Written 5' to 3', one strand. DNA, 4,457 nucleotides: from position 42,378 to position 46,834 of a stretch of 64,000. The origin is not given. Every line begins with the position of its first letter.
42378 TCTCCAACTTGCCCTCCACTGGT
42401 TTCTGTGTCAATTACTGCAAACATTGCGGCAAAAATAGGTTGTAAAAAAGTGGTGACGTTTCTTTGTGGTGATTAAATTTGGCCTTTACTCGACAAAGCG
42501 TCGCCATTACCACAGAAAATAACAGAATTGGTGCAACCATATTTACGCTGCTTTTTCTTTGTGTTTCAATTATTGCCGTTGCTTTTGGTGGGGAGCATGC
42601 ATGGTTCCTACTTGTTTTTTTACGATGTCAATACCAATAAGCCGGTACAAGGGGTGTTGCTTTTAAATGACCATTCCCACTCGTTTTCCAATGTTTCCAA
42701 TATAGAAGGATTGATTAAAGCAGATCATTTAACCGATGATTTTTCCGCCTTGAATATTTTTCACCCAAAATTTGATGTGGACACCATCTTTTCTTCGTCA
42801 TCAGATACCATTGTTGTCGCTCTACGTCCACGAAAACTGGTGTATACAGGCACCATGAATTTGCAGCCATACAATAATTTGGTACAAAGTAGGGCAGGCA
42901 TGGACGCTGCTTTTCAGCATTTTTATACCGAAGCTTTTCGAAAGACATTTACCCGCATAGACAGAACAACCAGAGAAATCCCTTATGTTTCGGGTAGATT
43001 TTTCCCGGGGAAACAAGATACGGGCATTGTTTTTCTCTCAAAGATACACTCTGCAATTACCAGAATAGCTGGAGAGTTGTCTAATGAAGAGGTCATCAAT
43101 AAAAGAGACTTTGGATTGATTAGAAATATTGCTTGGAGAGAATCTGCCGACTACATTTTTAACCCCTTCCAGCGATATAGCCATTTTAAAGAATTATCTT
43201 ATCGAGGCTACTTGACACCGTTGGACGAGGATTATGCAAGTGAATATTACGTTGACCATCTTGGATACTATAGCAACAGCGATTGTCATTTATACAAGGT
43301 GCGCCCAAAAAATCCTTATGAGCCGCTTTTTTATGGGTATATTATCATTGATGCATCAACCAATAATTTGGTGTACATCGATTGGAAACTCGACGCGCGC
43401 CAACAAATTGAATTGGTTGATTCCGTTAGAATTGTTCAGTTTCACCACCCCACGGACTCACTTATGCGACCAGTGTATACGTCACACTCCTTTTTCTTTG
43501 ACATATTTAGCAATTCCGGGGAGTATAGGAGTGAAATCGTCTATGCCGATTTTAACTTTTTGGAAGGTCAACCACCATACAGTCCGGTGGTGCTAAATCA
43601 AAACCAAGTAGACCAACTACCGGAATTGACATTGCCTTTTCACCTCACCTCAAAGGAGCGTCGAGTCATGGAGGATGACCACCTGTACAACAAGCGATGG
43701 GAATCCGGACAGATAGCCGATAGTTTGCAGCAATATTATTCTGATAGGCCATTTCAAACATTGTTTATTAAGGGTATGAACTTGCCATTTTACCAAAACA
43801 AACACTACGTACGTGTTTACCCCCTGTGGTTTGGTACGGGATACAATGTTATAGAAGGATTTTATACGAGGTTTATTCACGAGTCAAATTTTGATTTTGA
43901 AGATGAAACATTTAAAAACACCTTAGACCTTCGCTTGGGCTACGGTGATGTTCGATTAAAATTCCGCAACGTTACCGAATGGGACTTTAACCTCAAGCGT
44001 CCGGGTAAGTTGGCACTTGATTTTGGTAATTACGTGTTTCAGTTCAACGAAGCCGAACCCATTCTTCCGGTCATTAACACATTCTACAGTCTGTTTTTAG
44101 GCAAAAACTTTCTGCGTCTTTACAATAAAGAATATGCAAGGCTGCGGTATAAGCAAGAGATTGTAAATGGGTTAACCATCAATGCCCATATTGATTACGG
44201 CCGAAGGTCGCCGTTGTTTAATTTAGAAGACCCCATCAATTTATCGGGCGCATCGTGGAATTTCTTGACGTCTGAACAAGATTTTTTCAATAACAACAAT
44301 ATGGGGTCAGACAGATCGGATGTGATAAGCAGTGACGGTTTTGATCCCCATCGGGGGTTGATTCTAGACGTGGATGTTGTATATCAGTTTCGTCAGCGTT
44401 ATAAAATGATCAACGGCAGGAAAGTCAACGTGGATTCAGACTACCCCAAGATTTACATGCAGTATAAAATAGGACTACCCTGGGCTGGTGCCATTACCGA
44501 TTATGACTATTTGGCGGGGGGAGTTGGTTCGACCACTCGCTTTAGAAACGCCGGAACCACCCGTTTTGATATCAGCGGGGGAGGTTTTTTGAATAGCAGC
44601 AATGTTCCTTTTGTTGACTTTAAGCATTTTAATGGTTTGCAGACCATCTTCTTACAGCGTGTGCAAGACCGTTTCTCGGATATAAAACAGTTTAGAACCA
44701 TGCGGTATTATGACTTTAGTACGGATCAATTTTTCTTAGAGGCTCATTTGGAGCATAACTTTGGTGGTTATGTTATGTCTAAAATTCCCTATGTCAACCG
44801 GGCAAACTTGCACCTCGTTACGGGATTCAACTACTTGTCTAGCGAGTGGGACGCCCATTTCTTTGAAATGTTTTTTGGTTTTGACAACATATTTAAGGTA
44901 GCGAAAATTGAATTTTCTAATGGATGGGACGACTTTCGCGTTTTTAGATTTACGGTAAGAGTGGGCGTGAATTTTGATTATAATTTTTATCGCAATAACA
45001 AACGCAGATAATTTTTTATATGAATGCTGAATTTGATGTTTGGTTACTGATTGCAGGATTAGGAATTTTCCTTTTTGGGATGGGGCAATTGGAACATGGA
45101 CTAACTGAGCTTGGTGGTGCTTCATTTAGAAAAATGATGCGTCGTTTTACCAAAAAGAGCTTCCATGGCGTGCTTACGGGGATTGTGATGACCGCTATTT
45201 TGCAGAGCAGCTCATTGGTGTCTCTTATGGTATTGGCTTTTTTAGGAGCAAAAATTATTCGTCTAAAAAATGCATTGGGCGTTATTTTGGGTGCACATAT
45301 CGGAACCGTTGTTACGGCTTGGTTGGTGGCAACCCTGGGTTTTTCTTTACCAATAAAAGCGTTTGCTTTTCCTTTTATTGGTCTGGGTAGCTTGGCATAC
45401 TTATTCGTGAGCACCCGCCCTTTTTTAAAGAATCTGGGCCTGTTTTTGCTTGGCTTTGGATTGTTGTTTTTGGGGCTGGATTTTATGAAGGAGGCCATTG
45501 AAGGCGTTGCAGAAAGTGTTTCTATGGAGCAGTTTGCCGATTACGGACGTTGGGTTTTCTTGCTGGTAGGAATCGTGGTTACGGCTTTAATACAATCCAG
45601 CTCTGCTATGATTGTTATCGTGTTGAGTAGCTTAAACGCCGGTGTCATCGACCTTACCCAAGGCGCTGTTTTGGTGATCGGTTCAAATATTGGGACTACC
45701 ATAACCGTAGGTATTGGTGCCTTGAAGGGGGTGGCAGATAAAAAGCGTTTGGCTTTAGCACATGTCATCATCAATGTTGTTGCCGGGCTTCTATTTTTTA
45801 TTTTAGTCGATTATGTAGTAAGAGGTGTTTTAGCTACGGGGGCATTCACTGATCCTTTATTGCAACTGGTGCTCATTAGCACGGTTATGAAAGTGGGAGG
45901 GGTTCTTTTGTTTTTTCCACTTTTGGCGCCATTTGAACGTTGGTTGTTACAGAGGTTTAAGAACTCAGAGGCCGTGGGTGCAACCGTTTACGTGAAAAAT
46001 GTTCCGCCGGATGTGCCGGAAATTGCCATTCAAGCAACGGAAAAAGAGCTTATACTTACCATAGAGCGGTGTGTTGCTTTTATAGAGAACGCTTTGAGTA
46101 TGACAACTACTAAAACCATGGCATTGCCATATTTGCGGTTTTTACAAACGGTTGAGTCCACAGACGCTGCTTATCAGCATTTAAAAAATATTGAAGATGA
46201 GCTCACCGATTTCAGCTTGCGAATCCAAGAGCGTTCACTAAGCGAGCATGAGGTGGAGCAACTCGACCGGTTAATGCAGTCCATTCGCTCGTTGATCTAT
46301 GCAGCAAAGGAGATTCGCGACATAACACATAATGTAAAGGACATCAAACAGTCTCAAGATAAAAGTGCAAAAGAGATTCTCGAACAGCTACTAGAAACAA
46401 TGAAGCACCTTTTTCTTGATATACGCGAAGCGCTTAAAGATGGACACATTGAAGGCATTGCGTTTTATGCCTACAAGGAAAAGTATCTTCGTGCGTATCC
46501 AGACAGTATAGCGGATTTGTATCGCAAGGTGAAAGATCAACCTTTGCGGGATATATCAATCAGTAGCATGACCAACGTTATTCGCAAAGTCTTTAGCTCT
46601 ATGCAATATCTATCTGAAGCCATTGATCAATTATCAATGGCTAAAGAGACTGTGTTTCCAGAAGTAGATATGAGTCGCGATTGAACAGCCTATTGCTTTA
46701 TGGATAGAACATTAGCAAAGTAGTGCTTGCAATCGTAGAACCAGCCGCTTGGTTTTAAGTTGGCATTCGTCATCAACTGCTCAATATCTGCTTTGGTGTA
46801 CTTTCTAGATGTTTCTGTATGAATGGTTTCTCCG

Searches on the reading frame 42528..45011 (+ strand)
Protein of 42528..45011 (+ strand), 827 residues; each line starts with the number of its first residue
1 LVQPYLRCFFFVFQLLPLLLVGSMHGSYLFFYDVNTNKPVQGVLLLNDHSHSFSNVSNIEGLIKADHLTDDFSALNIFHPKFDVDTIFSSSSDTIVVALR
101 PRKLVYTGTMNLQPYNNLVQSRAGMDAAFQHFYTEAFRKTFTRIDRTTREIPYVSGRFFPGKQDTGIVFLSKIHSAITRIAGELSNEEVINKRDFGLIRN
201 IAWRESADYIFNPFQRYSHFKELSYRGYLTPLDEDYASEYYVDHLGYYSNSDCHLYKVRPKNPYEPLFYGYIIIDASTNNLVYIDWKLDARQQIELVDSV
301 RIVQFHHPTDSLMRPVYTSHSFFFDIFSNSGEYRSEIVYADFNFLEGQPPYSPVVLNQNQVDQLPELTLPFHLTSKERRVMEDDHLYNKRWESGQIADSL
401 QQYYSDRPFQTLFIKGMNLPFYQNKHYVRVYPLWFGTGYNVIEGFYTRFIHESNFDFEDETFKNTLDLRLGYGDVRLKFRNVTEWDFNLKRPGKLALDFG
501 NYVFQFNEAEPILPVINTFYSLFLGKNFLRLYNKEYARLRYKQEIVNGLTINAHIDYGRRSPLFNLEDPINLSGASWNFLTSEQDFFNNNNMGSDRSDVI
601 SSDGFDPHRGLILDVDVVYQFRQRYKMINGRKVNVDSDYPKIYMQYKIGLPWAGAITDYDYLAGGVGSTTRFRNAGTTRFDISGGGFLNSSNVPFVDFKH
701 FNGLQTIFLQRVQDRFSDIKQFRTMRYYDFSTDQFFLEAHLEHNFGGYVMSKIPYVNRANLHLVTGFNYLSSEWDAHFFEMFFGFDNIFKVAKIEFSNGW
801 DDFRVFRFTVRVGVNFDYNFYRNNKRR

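Call 49: search_protein_families(library=pfam, proteins=[window:42528-45011:+], max_evalue=0.00001)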
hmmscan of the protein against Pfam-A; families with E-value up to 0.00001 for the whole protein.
window:42528-45011:+ (827 aa): 1 family
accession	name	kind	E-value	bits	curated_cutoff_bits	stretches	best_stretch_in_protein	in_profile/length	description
PF18939.6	DUF5686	-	2.7e-95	320.7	39.2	1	121-785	8-669/669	Family of unknown function (DUF5686)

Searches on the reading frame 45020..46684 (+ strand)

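Call 49: search_protein_families(library=pfam, proteins=[window:45020-46684:+], max_evalue=0.00001)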
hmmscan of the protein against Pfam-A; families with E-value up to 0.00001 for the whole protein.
window:45020-46684:+ (554 aa): 1 family
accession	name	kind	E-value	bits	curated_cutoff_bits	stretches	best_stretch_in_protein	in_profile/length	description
PF02690.20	Na_Pi_cotrans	-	1.4e-52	177.8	29.1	2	16-157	1-136/137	Na+/Pi-cotransporter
